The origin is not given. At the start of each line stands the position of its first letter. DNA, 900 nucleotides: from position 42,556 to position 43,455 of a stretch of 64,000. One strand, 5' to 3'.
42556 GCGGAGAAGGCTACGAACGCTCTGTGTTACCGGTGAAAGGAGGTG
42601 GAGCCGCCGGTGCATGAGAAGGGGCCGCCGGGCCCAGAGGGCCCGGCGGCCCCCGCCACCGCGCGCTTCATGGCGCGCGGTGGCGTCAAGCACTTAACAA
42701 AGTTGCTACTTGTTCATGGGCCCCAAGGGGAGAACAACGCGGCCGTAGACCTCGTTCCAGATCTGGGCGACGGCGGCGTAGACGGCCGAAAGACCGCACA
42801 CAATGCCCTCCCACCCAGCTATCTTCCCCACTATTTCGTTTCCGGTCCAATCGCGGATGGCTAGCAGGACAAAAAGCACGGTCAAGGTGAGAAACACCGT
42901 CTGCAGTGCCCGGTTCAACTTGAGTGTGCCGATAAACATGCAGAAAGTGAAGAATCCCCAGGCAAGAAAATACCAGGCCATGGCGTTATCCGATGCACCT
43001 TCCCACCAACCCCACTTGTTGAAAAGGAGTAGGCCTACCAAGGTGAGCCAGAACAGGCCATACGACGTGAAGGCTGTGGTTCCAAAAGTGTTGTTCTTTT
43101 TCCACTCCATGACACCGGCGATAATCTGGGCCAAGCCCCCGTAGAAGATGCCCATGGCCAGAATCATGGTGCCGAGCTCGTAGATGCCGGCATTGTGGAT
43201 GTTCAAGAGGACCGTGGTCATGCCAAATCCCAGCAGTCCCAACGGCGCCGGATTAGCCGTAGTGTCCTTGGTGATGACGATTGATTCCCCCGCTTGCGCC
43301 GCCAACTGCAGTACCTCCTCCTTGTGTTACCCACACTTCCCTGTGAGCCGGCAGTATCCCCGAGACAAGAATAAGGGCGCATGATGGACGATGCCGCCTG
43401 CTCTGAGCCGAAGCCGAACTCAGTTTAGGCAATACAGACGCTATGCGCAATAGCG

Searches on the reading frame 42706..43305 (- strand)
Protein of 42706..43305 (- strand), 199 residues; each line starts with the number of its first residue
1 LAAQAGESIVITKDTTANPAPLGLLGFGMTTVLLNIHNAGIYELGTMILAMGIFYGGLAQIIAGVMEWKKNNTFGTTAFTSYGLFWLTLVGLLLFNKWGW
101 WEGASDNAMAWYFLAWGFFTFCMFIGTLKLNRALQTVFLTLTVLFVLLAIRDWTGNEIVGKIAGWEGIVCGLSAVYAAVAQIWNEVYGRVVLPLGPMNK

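Call 80: search_protein_families(library=pfam, proteins=[window:42706-43305:-], max_evalue=0.00001)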
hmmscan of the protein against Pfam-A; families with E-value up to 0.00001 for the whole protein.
window:42706-43305:- (199 aa): 1 family
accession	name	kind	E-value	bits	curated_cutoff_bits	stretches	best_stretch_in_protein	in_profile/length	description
PF01184.24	Gpr1_Fun34_YaaH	-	1e-40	140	25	1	11-197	12-205/207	GPR1/FUN34/yaaH family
